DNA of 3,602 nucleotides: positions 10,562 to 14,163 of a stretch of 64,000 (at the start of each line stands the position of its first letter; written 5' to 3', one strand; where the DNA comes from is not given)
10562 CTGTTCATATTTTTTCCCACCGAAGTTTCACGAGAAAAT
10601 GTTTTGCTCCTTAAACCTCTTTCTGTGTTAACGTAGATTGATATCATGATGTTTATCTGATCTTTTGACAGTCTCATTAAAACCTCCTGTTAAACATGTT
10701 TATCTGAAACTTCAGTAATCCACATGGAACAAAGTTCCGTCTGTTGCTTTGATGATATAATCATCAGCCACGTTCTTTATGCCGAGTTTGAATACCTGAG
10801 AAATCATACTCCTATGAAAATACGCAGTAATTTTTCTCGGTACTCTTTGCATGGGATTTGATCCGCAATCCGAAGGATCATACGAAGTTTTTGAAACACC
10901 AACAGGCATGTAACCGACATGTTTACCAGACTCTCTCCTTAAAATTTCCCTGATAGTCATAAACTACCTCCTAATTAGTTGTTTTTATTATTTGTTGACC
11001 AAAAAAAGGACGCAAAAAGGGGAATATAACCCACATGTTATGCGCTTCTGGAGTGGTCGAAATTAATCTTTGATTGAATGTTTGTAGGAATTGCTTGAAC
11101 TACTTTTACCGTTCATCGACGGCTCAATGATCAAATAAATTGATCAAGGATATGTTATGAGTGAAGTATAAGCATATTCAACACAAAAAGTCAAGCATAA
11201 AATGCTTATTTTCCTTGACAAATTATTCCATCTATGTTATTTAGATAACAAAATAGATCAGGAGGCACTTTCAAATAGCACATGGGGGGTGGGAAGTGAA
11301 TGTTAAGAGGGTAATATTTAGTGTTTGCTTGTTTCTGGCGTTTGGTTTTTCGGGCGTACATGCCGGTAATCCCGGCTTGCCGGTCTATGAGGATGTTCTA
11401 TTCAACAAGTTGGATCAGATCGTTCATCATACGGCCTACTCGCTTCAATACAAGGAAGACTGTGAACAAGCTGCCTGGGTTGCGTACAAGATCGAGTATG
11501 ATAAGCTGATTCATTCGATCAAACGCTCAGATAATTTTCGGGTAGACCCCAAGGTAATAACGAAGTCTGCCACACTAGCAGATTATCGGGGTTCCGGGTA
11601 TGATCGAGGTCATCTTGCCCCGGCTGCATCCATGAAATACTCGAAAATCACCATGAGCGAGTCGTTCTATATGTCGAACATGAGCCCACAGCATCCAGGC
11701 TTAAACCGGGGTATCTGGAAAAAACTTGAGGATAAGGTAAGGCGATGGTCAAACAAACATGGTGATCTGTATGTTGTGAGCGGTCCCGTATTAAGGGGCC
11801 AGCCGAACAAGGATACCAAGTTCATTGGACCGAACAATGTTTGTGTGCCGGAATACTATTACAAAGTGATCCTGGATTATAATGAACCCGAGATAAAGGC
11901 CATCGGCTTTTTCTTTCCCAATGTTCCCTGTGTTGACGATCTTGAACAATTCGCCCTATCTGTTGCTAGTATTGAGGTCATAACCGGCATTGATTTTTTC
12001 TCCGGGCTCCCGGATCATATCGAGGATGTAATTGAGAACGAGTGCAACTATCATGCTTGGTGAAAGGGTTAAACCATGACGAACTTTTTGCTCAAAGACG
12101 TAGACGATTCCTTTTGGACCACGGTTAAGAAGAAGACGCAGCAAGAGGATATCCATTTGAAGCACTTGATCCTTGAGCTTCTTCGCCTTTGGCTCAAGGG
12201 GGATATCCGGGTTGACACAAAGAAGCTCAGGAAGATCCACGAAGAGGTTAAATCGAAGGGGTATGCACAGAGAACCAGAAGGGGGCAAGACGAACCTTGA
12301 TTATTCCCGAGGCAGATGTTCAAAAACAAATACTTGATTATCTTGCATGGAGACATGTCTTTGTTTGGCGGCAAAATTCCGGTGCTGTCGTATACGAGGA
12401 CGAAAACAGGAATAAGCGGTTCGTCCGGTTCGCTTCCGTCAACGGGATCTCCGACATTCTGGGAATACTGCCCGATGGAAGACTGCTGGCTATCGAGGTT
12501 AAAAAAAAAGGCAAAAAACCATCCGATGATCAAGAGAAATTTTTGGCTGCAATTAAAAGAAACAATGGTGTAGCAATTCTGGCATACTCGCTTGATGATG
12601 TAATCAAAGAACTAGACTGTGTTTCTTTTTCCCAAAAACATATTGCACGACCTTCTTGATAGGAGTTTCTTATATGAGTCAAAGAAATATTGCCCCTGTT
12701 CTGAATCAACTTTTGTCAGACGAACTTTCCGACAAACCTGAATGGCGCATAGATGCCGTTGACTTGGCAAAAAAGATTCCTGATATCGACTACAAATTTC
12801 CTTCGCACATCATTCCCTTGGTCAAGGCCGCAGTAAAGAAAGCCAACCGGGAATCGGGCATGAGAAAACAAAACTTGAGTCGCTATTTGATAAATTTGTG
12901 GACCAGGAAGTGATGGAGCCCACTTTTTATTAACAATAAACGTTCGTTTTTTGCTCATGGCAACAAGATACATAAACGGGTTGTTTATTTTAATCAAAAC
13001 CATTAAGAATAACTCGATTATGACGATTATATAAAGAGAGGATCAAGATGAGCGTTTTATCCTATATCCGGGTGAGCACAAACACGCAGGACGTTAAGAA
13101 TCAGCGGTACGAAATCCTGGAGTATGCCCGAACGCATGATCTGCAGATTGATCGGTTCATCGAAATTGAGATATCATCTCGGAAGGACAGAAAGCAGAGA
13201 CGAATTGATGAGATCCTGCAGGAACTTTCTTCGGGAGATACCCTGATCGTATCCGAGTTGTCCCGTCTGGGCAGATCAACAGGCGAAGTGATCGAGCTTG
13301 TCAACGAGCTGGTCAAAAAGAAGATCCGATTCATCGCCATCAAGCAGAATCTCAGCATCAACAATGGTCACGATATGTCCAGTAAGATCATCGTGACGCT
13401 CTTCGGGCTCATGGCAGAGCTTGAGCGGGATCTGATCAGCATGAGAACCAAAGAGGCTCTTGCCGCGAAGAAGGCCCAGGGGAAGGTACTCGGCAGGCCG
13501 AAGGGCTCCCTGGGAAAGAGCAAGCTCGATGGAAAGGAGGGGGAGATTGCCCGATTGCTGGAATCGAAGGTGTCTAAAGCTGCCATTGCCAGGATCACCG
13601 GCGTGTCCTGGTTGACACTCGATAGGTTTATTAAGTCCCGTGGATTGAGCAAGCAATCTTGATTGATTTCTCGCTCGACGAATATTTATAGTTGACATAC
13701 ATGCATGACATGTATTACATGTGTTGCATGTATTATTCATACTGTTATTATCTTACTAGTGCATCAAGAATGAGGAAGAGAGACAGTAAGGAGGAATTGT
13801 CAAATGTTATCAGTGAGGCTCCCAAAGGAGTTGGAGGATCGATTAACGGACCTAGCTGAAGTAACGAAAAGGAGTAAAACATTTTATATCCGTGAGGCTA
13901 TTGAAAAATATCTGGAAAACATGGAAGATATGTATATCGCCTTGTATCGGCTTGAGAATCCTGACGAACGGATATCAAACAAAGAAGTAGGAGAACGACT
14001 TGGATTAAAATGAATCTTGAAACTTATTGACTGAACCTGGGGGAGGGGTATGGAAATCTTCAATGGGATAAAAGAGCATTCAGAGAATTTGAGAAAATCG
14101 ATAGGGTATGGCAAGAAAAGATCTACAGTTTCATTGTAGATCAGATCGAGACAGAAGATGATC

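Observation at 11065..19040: ~110-bp imperfect inverted repeats bracket a 7.8-kb module that encodes its own serine recombinase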

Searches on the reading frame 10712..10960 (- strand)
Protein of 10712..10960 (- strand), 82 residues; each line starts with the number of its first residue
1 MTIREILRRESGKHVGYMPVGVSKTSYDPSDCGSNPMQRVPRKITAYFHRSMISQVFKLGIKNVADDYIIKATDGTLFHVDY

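Call 20: find_encoding_contigs(protein=window:10712-10960:-, flank=10000, max_places=10)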
Protein window:10712-10960:- (82 aa): 1 contig read that carries it; 1 place shown.
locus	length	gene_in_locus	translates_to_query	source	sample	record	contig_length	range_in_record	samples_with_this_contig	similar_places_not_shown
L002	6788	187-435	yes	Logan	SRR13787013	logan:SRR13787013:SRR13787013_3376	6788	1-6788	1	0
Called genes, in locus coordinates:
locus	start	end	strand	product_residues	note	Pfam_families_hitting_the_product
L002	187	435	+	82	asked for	-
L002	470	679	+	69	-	-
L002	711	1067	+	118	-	-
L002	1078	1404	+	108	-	-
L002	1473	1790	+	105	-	-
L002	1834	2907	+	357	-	PF19587:DUF6094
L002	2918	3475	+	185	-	-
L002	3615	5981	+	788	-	PF00176:SNF2-rel_dom (faint), PF00270:DEAD (faint), PF04851:ResIII (weak)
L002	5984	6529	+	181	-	PF19419:DUF5983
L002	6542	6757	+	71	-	-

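Call 48: search_protein_families(library=pfam, proteins=[window:10712-10960:-], max_evalue=0.01)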
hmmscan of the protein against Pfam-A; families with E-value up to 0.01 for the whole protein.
window:10712-10960:- (82 aa): 0 families

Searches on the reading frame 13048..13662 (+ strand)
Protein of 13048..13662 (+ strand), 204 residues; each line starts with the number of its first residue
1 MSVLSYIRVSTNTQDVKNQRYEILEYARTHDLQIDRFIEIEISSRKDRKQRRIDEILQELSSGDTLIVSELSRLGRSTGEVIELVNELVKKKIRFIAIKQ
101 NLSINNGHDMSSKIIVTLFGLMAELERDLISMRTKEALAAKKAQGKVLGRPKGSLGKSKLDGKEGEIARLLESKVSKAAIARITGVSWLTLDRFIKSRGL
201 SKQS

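Call 12: search_protein_families(library=pfam, proteins=[window:13048-13662:+], max_evalue=0.01)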
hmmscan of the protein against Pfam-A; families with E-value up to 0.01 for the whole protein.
window:13048-13662:+ (204 aa): 2 families
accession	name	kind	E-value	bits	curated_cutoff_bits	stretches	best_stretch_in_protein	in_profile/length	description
PF00239.26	Resolvase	-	4.5e-36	124.5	23.3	1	4-146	2-144/145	Resolvase, N terminal domain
PF13542.12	HTH_Tnp_ISL3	-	0.0017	18.3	27.4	1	166-196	19-48/51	Helix-turn-helix domain of transposase family ISL3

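Call 38: find_homologous_proteins(query=window:13048-13662:+, max_evalue=1e-30)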
Query window:13048-13662:+ (204 aa): 7213 proteins with E <= 1e-30 among 8000 candidates; the best 120 are listed.
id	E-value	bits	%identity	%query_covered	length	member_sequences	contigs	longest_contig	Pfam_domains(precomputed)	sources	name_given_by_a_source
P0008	1.4e-118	411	100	100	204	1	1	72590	PF00239.27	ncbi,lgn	-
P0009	1.6e-112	391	95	99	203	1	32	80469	PF00239.27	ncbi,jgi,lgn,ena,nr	ncbi:MAG TPA: recombinase family protein [Deltaproteobacteria bacterium]|jgi:DNA invertase Pin-like 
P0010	3.1e-112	390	95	98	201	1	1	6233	PF00239.27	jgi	jgi:DNA invertase Pin-like site-specific DNA recombinase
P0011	9.0e-112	389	93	99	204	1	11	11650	PF00239.27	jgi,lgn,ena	jgi:DNA invertase Pin-like site-specific DNA recombinase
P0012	3.8e-111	387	94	99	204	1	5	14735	PF00239.27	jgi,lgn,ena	-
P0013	7.2e-111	386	93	99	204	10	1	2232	PF00239.27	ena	-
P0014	1.1e-110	385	93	99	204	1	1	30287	PF00239.27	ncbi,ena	-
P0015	1.2e-110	385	93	99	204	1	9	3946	PF00239.27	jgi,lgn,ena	-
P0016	3.0e-110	384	93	99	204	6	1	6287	PF00239.27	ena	-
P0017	7.7e-110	383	93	99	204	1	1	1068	PF00239.27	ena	-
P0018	8.8e-110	382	92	99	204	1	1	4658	PF00239.27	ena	-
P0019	1.1e-109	382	92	99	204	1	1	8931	PF00239.27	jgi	-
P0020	1.4e-109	382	92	99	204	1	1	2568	PF00239.27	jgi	-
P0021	3.7e-109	380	92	99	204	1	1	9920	PF00239.27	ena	-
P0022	6.7e-109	380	92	99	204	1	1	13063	PF00239.27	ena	-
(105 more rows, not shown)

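Call 39: find_encoding_contigs(protein=P0009, flank=10000, max_places=10)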
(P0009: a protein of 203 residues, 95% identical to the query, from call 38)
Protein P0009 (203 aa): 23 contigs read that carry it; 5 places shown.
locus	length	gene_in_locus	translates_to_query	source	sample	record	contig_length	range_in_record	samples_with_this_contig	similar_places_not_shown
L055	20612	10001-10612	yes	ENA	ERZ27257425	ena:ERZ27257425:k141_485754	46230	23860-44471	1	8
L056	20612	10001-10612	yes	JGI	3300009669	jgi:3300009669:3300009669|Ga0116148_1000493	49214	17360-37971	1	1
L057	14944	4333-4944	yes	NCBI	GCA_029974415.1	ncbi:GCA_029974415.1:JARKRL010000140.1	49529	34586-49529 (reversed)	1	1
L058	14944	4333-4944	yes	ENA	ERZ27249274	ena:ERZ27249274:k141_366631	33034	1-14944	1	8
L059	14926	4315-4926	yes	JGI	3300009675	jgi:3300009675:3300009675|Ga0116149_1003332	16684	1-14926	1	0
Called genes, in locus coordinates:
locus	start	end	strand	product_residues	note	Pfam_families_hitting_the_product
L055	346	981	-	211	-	PF20408:Abhydrolase_11 (faint)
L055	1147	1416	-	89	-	-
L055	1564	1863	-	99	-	PF03795:YCII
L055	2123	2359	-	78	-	-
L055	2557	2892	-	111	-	-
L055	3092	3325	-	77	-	-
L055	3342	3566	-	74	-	-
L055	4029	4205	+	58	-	-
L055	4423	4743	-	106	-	-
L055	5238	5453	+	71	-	-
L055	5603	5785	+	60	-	-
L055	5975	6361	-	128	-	-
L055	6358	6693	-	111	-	-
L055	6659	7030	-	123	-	-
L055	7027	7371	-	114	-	-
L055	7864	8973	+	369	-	PF21205:Rep3_C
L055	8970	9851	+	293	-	PF08800:BT4734-like_N, PF08707:PriCT_2 (weak)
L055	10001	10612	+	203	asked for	PF00239:Resolvase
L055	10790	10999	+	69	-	PF01402:RHH_1, PF05509:TraY (weak), PF12651:RHH_3 (weak)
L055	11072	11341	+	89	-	PF05016:ParE_toxin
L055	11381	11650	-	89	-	-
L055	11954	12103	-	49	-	-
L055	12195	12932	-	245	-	PF05818:TraT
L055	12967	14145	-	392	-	PF02518:HATPase_c, PF00072:Response_reg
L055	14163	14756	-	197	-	-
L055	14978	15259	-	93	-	PF01381:HTH_3 (faint)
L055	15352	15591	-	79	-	-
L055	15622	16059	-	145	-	-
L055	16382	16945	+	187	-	-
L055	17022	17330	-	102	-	-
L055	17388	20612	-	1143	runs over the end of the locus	PF07916:TraG_N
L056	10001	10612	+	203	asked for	PF00239:Resolvase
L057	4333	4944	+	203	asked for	PF00239:Resolvase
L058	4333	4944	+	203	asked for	PF00239:Resolvase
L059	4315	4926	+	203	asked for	PF00239:Resolvase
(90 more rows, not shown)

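Call 42: find_encoding_contigs(protein=P0014, flank=10000, max_places=3)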
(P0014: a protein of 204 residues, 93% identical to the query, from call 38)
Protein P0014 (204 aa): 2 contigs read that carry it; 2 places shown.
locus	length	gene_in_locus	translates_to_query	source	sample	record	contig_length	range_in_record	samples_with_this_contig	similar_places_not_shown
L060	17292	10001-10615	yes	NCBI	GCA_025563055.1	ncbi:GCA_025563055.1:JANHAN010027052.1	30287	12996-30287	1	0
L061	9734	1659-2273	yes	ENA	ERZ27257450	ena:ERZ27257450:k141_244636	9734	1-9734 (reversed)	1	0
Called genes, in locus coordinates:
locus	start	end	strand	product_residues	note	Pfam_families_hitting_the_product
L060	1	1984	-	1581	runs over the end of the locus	PF02384:N6_Mtase (faint), PF07669:Eco57I (weak)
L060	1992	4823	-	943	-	PF00176:SNF2-rel_dom, PF00270:DEAD, PF04851:ResIII, PF00271:Helicase_C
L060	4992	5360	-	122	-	PF09722:Xre_MbcA_ParS_C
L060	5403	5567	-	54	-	PF20432:Xre-like-HTH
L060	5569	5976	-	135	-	-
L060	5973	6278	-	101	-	-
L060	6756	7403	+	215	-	-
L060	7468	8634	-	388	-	PF02661:Fic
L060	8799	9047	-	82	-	PF02604:PhdYeFM_antitox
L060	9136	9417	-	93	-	PF13443:HTH_26 (weak)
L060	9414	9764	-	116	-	PF05973:Gp49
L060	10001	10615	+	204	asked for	PF00239:Resolvase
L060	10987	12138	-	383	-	PF03167:UDG, PF13274:SocA_Panacea (weak)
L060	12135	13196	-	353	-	PF04055:Radical_SAM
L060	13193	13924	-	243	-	-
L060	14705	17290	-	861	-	?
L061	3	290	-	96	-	?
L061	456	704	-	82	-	PF02604:PhdYeFM_antitox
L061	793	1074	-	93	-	PF13443:HTH_26 (weak)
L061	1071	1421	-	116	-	PF05973:Gp49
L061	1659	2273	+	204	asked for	PF00239:Resolvase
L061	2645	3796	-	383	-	PF03167:UDG, PF13274:SocA_Panacea (weak)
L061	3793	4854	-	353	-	PF04055:Radical_SAM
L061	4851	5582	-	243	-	-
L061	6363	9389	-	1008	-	PF00149:Metallophos, PF24406:nSTAND_NTPase4 (weak)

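Call 63: search_solved_structures(query=window:13048-13662:+, max_evalue=1e-10)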
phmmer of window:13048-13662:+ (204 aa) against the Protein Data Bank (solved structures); distinct sequences matched with E-value up to 1e-10: 5.
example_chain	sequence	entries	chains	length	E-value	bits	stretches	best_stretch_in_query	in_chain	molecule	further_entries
4m6f_A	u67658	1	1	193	6.3e-17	65.4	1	3-191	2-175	DNA-invertase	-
3uj3_X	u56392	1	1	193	2.7e-16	63.3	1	3-191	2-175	DNA-invertase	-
1zr2_A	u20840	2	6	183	4.4e-11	46.3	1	1-152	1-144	Transposon gamma-delta resolvase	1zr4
1gdt_A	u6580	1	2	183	5.3e-11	46.1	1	3-152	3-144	PROTEIN (GAMMA DELTA RESOLVASE)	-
2gm4_A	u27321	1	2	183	5.7e-11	46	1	1-152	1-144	Transposon gamma-delta resolvase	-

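Call 93: search_protein_families(library=ncbifam, proteins=[window:13048-13662:+], max_evalue=0.001)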
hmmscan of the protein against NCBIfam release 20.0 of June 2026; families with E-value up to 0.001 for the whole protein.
window:13048-13662:+ (204 aa): 5 families
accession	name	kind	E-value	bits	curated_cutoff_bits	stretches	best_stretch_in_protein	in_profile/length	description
NF009949.0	PRK13413.1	equivalog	7.4e-60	202.1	272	1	3-202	2-200/203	master DNA invertase Mpi family serine-type recombinase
NF047343.1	SCCmet_CcrB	equivalog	1.5e-09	37.1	900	1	3-131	9-141/542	cassette chromosome recombinase CcrB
NF047344.1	SCCmet_CcrA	equivalog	4e-09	36.1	700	1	3-148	4-149/442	cassette chromosome recombinase CcrA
NF041201.1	recomb_XisF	equivalog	1.1e-08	34.5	375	1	4-150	2-145/465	fdxN element excision recombinase XisF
NF047347.1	SCCmet_CcrC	equivalog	1.5e-08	33.6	900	1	31-149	40-158/558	cassette chromosome recombinase CcrC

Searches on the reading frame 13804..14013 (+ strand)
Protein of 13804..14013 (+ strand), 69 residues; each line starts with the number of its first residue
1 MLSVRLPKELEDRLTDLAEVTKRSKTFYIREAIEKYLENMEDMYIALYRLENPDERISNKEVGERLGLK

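Call 12: search_protein_families(library=pfam, proteins=[window:13804-14013:+], max_evalue=0.01)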
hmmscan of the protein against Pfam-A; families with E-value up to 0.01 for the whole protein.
window:13804-14013:+ (69 aa): 4 families
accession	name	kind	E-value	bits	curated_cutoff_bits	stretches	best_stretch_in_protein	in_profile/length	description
PF01402.27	RHH_1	-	1.9e-06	28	20.5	1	2-38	2-38/39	Ribbon-helix-helix protein, copG family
PF05509.17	TraY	-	3.8e-05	24.1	21.3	1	3-44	2-43/49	TraY domain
PF12651.13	RHH_3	-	0.00011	22.5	21.6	1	3-38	6-41/44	Ribbon-helix-helix domain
PF19807.5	DUF6290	-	0.0032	18.1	27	1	2-62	4-68/72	Family of unknown function (DUF6290)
